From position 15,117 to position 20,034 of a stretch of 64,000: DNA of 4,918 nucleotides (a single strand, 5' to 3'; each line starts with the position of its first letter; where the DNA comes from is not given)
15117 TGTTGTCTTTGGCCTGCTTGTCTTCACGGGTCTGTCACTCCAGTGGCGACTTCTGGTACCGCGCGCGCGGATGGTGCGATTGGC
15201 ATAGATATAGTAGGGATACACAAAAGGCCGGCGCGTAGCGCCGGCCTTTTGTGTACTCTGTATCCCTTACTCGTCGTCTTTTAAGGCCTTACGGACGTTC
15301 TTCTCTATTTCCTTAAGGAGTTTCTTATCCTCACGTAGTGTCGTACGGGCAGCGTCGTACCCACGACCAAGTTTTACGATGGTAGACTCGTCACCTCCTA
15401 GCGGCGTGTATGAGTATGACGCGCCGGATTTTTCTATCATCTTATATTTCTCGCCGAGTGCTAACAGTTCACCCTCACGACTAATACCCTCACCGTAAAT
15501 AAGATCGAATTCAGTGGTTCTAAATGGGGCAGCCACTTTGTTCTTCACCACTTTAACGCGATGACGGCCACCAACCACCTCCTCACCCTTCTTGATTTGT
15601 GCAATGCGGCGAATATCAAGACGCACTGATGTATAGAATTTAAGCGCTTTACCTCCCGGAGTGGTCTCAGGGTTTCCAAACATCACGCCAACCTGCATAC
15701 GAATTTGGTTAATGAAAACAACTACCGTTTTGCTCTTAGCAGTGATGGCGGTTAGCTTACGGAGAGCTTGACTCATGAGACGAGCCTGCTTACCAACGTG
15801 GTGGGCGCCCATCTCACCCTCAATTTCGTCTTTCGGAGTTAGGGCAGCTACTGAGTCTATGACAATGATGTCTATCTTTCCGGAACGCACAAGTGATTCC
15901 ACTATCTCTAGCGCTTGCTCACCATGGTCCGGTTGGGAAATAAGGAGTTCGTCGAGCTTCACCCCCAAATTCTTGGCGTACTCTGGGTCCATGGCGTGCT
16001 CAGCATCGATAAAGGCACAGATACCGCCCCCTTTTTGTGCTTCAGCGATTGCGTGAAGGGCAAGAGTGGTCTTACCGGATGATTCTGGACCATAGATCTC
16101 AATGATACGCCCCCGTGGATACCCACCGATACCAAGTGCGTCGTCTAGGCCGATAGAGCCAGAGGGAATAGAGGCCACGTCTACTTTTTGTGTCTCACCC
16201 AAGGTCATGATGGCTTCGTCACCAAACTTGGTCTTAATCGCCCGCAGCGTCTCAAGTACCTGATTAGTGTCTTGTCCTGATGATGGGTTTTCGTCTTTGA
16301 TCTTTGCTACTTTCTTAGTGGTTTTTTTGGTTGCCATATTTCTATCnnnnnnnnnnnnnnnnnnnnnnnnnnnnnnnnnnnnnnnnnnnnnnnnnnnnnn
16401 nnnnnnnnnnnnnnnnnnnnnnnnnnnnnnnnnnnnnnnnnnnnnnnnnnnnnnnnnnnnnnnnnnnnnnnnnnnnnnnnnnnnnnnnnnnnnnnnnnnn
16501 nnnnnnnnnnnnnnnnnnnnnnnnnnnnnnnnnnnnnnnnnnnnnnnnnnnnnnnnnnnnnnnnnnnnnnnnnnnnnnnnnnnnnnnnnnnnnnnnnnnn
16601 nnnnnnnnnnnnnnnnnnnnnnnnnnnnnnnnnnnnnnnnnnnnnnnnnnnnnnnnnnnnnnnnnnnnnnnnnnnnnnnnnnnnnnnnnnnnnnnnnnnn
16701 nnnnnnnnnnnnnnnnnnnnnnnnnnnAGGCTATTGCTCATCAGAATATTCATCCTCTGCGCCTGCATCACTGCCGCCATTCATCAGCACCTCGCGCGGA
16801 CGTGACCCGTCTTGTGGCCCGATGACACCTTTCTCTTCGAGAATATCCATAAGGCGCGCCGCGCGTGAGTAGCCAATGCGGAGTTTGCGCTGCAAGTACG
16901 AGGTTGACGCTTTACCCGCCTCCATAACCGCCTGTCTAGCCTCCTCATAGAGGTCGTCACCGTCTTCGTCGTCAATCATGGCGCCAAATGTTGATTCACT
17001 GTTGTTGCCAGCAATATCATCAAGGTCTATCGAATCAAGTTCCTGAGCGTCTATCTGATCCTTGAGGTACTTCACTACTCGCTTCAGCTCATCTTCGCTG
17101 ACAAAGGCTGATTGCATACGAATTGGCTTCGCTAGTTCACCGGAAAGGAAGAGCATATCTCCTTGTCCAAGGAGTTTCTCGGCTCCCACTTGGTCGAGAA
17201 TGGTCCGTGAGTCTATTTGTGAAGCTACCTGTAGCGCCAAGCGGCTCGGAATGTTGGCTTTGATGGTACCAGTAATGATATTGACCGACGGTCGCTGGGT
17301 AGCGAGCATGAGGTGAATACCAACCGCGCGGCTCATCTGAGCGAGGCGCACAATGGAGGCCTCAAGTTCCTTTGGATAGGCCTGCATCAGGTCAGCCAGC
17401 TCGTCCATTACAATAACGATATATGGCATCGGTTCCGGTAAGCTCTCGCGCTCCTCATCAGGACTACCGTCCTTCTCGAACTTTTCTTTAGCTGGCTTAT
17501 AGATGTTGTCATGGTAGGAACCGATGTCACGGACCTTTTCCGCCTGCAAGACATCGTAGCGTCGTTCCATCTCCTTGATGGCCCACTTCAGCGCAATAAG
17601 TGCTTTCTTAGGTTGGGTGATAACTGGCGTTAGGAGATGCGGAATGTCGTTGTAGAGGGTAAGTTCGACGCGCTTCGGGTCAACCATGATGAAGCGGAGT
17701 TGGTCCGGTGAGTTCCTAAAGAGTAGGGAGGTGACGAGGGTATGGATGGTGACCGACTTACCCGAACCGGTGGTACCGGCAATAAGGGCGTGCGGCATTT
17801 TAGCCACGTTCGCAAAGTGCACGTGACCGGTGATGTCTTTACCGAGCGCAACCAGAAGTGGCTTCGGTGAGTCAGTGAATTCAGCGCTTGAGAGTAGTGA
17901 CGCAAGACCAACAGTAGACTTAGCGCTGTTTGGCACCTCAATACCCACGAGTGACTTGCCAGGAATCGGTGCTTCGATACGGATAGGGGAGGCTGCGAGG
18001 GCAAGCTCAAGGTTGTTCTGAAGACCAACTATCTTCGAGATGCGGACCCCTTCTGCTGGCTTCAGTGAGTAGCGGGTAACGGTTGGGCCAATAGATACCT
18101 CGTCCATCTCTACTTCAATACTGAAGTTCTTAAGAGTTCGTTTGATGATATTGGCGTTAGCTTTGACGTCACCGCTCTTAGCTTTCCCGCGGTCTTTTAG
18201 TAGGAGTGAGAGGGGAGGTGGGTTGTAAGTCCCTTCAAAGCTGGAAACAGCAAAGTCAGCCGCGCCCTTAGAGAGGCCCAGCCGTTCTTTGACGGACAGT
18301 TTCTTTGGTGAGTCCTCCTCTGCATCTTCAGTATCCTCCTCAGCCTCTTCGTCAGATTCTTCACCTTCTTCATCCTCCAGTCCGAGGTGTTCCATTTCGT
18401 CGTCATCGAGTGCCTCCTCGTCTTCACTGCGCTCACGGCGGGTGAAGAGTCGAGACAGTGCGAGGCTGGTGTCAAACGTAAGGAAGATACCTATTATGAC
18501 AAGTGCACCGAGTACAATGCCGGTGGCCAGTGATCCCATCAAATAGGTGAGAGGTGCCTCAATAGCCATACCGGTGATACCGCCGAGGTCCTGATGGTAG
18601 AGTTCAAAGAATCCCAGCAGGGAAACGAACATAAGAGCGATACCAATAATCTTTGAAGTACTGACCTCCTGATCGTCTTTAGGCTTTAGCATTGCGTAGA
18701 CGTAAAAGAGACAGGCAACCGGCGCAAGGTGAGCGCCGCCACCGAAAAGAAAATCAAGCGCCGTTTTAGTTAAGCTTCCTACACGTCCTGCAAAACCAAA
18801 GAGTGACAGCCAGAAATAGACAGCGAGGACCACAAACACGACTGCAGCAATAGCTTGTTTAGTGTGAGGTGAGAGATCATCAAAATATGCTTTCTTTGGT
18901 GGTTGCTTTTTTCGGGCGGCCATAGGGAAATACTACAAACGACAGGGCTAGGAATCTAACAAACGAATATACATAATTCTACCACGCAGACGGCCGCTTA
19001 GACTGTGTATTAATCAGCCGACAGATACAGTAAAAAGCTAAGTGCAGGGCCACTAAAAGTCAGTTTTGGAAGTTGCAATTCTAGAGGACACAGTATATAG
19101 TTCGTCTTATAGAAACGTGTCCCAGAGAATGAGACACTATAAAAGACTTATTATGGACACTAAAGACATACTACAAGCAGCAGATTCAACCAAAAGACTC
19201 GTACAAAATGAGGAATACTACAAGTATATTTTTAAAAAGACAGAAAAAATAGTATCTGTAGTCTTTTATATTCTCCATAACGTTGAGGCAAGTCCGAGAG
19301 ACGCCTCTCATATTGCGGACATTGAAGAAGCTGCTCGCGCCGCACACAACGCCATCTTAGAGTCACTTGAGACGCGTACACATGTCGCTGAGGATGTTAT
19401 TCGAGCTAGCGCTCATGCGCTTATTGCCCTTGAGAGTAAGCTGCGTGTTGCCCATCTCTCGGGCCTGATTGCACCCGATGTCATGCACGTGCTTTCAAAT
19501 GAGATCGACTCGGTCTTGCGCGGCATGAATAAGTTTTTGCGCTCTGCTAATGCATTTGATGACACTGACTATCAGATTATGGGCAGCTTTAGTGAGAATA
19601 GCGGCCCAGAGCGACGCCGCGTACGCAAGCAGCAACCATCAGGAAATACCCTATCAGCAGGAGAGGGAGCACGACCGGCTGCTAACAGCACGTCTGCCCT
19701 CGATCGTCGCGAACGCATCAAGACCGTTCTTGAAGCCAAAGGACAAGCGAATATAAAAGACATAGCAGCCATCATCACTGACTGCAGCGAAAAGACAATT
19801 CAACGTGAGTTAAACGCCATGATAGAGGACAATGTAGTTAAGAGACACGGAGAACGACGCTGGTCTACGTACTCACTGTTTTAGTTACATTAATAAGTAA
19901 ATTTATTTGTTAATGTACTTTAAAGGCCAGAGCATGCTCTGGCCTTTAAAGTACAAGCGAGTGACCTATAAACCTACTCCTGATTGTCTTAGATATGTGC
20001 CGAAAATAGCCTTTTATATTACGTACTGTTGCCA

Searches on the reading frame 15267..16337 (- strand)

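Call 44: search_protein_families(library=pfam, proteins=[window:15267-16337:-], max_evalue=0.01)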
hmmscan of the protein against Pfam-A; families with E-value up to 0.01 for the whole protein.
window:15267-16337:- (356 aa): 10 families
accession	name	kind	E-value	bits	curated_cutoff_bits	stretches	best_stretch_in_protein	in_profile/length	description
PF00154.27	RecA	-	2.5e-135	450.4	27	1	29-286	5-262/262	recA bacterial DNA recombination protein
PF08423.17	Rad51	-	2e-11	44.1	22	1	52-244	3-211/244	Rad51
PF21096.2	RecA_C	-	3.5e-11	43.5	27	1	289-353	1-57/57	RecA C-terminal domain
PF06745.19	ATPase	-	1.2e-08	35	26.6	1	58-131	2-77/231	KaiC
PF01637.24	ATPase_2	-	4.4e-06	27.1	33.2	1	77-209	21-116/225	ATPase domain predominantly from Archaea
PF13481.12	AAA_25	-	6.4e-05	23.1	27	0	71-171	28-160/195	AAA domain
PF13191.12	AAA_16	-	0.0002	22.3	32.6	1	73-211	21-140/167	AAA ATPase domain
PF13401.12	AAA_22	-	0.00048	20.9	27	1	77-169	6-97/130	AAA domain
PF13479.12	AAA_24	-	0.00068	20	27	1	79-167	5-77/195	AAA domain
PF00004.35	AAA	-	0.0019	19.1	21.2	1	81-207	3-104/131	ATPase family associated with various cellular activities (AAA)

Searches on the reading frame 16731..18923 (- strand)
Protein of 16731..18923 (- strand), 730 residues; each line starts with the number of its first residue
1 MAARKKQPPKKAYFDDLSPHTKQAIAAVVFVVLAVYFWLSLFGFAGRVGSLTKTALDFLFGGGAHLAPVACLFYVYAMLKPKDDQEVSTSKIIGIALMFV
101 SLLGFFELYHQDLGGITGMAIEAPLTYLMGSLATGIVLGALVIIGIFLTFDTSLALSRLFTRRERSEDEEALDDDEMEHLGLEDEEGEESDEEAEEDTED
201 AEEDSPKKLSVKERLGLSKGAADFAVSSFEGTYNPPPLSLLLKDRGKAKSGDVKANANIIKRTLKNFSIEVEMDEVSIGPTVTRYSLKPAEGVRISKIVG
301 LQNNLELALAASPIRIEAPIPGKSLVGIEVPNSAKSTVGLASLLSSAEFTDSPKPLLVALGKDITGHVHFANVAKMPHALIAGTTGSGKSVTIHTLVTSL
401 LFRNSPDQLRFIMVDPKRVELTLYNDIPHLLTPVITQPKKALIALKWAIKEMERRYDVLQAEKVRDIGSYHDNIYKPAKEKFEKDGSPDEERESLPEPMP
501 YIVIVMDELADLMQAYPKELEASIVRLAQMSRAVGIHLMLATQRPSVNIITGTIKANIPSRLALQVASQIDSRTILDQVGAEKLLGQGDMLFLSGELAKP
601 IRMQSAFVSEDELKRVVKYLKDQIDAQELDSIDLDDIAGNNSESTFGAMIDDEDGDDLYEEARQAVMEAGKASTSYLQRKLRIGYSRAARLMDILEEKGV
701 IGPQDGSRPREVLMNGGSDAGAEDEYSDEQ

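Call 44: search_protein_families(library=pfam, proteins=[window:16731-18923:-], max_evalue=0.01)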
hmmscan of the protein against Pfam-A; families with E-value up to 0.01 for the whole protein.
window:16731-18923:- (730 aa): 8 families
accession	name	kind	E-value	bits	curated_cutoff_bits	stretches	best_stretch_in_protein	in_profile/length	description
PF01580.24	FtsK_SpoIIIE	-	3.9e-64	216.6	24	1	341-547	3-221/221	FtsK/SpoIIIE family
PF09397.16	FtsK_gamma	-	1.3e-28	99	30.6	1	654-714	2-62/63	Ftsk gamma domain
PF17854.6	FtsK_alpha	-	5.4e-28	97.6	22.9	1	236-332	2-101/101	FtsK alpha domain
PF13491.11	FtsK_4TM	-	9.5e-09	35.6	23.1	1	44-155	46-164/171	4TM region of DNA translocase FtsK/SpoIIIE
PF12846.13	AAA_10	-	0.00021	20.9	27.5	1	374-419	19-60/362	AAA-like domain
PF05673.19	DUF815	-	0.00028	20.6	23.8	0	369-443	46-111/249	Protein of unknown function (DUF815)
PF01935.23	DUF87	-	0.00052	20.6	23.2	1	377-416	24-60/220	Helicase HerA, central domain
PF10412.15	TrwB_AAD_bind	-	0.0082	15.5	20.5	0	367-403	6-42/387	Type IV secretion-system coupling protein DNA-binding domain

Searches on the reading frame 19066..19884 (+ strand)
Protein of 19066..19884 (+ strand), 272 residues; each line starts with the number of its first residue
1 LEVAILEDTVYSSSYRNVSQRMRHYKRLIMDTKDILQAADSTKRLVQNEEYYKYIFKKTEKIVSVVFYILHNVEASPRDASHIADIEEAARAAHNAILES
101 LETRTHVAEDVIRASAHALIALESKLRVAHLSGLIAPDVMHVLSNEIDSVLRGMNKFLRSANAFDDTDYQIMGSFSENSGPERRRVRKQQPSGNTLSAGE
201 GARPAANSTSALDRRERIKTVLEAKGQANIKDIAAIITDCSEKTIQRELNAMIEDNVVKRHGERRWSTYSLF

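Call 44: search_protein_families(library=pfam, proteins=[window:19066-19884:+], max_evalue=0.01)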
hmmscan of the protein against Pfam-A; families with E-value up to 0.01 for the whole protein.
window:19066-19884:+ (272 aa): 2 families
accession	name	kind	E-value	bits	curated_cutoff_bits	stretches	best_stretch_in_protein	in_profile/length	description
PF25213.1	HVO_A0261_N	-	0.0016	18.7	35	0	226-263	23-59/86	HVO_A0261 N-terminal domain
PF24033.1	DUF7342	-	0.009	16.4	31.6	0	214-269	3-58/150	Family of unknown function (DUF7342)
